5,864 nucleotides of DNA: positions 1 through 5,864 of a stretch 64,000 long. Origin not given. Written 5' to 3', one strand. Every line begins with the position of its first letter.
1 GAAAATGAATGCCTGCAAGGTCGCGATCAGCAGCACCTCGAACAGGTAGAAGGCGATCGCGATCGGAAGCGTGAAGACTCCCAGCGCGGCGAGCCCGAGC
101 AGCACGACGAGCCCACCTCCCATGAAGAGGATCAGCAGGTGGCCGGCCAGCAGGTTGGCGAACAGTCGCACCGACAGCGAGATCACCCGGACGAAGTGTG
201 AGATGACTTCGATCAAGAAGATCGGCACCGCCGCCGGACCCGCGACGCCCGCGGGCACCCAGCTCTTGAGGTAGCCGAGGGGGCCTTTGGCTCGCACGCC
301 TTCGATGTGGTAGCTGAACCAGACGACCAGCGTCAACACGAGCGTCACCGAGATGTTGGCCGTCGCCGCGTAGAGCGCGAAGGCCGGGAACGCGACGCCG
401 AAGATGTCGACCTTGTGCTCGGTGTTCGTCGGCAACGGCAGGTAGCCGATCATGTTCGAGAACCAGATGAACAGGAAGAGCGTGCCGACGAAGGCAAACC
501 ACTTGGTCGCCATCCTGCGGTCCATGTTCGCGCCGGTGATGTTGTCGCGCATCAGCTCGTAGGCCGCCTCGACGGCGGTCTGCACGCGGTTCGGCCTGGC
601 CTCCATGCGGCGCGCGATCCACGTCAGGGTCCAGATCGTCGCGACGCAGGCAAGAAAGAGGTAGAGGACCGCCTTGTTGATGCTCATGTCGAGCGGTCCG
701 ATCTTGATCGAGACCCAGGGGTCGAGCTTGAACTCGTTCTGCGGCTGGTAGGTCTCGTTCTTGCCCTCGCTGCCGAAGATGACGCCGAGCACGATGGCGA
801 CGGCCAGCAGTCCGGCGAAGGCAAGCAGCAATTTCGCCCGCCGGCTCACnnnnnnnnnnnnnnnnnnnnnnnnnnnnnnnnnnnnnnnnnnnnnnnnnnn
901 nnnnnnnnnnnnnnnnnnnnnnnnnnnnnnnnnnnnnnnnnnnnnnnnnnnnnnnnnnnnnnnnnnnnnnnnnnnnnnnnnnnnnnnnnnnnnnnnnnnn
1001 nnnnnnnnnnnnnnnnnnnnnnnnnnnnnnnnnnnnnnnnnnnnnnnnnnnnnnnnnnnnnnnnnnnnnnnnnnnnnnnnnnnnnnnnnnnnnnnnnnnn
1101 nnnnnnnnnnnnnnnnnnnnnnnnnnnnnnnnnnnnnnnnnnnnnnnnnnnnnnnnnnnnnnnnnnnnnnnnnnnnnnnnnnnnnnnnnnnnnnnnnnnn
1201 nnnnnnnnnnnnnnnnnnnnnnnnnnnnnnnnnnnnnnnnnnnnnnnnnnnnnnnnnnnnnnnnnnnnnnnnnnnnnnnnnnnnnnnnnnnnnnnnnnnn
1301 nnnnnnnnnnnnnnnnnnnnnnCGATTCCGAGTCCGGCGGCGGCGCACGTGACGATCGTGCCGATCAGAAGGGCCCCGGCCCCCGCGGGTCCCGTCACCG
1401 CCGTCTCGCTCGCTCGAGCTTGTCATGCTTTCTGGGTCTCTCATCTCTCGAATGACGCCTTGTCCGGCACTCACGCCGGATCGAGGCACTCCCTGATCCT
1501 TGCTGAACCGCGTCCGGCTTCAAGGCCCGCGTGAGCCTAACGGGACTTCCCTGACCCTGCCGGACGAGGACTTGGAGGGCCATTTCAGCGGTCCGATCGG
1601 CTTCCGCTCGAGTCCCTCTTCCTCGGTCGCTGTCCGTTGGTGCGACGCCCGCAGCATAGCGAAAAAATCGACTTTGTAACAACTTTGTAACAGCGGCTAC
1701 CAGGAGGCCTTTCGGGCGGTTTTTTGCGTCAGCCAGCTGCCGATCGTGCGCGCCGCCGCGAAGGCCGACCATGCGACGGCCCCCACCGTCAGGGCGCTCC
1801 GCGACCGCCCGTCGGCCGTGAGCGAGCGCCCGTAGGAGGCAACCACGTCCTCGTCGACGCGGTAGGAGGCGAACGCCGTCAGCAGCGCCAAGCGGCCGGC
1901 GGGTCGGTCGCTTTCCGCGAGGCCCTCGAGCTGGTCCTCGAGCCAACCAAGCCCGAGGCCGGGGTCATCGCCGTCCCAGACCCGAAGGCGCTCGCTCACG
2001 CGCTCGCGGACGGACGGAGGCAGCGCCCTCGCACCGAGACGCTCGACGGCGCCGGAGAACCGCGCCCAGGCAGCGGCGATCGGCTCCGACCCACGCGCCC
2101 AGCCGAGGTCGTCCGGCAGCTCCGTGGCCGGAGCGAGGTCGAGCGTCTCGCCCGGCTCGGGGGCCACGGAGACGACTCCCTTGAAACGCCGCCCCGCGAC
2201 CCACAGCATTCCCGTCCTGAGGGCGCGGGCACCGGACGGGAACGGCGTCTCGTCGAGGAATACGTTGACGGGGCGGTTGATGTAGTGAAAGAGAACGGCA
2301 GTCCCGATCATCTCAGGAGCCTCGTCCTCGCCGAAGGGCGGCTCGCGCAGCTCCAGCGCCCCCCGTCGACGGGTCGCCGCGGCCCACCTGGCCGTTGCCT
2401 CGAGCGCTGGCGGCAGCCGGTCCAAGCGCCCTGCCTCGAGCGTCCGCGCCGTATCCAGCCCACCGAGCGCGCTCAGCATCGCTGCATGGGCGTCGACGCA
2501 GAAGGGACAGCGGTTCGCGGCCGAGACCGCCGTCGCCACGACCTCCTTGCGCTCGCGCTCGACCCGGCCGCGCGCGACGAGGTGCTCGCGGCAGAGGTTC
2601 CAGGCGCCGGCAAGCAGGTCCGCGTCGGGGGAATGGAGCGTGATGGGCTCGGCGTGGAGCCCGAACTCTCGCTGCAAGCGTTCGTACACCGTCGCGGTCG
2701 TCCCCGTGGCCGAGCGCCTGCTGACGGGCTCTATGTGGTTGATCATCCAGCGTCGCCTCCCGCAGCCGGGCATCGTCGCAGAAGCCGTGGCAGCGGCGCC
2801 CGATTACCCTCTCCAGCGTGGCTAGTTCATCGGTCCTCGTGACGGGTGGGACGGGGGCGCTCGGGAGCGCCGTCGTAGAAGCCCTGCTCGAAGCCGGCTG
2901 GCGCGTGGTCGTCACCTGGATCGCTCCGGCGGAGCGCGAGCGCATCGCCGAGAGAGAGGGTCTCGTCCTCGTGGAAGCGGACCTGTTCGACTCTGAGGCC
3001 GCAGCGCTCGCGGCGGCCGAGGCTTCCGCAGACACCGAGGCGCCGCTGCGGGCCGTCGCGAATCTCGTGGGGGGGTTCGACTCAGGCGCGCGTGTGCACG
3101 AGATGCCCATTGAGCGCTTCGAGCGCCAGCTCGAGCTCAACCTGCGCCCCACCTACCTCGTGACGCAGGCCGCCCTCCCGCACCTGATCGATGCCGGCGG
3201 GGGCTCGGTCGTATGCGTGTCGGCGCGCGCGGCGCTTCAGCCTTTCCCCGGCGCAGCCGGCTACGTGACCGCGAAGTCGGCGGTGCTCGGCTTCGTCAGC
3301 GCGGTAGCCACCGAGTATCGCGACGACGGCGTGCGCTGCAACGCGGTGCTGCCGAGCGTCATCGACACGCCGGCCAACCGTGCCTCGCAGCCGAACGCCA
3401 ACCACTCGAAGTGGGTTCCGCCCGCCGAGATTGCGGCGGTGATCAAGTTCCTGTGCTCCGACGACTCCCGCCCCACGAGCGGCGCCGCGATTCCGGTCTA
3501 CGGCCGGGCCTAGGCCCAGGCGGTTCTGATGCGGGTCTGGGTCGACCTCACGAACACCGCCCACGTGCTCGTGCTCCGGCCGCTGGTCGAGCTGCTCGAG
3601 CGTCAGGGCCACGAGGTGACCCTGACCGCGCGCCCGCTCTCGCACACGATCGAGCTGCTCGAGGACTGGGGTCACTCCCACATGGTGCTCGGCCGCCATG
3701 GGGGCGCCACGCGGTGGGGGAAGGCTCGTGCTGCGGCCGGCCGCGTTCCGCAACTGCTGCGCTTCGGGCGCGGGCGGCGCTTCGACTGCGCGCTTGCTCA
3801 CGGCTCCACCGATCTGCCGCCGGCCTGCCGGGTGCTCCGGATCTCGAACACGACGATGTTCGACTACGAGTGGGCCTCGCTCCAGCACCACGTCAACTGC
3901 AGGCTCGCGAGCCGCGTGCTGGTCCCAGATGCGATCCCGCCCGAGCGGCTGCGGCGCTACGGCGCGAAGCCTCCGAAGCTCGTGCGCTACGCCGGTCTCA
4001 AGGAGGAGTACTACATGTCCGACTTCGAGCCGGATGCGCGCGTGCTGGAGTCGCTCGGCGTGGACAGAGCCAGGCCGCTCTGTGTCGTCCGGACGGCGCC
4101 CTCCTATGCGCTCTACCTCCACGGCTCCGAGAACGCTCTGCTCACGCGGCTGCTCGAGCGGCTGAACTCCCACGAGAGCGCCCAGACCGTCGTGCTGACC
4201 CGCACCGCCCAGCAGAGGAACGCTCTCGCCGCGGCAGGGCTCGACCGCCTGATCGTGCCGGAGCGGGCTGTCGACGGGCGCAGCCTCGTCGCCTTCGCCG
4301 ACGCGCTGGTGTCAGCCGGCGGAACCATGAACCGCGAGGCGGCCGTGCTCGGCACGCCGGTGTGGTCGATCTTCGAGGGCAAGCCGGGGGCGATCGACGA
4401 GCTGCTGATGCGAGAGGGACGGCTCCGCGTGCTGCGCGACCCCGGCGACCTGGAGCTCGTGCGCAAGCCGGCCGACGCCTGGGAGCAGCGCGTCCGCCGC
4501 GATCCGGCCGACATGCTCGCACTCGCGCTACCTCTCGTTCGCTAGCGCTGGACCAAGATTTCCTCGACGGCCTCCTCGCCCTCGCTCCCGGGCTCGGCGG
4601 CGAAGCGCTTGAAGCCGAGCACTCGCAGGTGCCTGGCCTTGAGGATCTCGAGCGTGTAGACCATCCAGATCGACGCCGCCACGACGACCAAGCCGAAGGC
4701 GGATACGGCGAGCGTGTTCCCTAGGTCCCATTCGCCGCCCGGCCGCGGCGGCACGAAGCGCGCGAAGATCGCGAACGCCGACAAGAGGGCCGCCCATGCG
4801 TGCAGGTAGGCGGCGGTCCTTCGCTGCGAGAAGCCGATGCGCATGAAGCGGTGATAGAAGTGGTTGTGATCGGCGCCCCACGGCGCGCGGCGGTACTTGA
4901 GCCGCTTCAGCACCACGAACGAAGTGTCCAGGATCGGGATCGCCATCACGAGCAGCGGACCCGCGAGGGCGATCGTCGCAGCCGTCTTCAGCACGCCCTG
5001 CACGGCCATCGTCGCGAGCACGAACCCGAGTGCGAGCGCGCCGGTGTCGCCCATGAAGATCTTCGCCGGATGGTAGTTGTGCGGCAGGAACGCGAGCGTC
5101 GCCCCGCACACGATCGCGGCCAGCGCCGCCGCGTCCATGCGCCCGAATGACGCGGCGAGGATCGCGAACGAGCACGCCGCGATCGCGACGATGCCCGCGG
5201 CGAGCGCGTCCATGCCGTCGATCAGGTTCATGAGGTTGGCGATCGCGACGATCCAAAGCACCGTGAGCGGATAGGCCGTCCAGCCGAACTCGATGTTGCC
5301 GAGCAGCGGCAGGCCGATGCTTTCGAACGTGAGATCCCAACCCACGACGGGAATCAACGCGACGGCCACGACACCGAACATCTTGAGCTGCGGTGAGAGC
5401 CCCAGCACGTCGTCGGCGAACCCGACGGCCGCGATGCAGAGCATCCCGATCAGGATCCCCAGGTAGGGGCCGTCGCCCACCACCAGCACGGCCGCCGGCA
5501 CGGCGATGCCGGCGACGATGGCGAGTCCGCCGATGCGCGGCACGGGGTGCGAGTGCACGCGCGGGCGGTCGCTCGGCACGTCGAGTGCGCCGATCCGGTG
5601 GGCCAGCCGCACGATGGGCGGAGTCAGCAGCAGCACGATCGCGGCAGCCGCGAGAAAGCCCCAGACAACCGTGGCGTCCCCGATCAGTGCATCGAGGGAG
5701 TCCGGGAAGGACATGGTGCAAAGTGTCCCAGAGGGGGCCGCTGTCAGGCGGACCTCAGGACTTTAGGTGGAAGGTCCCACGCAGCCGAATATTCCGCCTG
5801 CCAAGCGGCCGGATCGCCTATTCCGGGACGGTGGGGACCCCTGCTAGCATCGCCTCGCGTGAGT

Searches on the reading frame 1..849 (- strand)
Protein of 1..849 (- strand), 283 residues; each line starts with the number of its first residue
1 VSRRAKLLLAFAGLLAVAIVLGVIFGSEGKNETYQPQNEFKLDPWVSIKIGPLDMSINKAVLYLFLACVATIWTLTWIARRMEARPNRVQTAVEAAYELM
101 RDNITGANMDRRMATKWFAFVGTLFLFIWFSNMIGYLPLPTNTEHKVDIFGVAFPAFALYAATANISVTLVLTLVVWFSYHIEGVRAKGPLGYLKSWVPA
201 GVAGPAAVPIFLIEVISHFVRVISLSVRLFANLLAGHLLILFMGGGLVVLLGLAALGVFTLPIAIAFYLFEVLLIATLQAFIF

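Call 54: search_protein_families(library=pfam, proteins=[window:1-849:-], max_evalue=0.00001)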
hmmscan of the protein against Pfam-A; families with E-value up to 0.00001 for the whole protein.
window:1-849:- (283 aa): 1 family
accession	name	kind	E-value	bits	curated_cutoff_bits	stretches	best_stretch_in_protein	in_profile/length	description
PF00119.25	ATP-synt_A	-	1.1e-45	156.7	33.9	1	62-283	2-208/217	ATP synthase A chain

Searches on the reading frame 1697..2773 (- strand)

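Call 54: search_protein_families(library=pfam, proteins=[window:1697-2773:-], max_evalue=0.00001)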
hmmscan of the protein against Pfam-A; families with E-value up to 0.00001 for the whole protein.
window:1697-2773:- (358 aa): 1 family
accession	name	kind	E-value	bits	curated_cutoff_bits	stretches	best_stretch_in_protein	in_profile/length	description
PF02627.25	CMD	-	2.2e-08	34.4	23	1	55-104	4-53/84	Carboxymuconolactone decarboxylase family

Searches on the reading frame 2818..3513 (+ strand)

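Call 54: search_protein_families(library=pfam, proteins=[window:2818-3513:+], max_evalue=0.00001)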
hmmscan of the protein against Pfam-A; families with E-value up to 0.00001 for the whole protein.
window:2818-3513:+ (231 aa): 4 families
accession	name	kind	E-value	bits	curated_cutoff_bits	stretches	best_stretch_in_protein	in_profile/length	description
PF13561.12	adh_short_C2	-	2.4e-33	116.1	27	1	15-227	8-231/236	Enoyl-(Acyl carrier protein) reductase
PF00106.31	adh_short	-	3e-33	115.4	26.6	1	6-192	3-192/195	short chain dehydrogenase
PF01370.27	Epimerase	-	4.6e-09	36.5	20.9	1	6-133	1-120/240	NAD dependent epimerase/dehydratase family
PF08659.16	KR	-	3.5e-06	27.5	22.6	1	5-161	2-161/180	KR domain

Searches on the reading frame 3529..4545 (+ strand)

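Call 54: search_protein_families(library=pfam, proteins=[window:3529-4545:+], max_evalue=0.00001)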
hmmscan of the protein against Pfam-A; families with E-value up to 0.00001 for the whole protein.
window:3529-4545:+ (338 aa): 1 family
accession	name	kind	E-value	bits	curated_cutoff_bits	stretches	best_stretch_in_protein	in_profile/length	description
PF04007.18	DUF354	-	1.8e-44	152.7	22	1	2-300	2-304/349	Protein of unknown function (DUF354)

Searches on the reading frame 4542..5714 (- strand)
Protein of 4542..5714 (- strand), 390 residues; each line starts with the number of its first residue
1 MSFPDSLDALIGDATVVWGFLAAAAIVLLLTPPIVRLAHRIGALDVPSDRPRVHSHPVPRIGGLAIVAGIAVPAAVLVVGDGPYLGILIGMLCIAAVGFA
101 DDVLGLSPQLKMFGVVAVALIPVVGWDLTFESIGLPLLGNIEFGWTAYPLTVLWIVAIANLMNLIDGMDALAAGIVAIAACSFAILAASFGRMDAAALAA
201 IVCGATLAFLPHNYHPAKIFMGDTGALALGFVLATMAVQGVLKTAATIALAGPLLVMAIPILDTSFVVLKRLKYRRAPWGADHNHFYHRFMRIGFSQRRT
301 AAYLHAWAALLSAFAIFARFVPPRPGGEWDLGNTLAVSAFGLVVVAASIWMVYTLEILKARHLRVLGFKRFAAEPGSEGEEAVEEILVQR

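Call 54: search_protein_families(library=pfam, proteins=[window:4542-5714:-], max_evalue=0.00001)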
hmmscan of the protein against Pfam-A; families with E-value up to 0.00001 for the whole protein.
window:4542-5714:- (390 aa): 1 family
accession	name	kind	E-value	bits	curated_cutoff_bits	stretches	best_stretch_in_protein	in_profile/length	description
PF00953.26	Glycos_transf_4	-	7.9e-39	133.7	27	1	85-239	2-158/160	Glycosyl transferase family 4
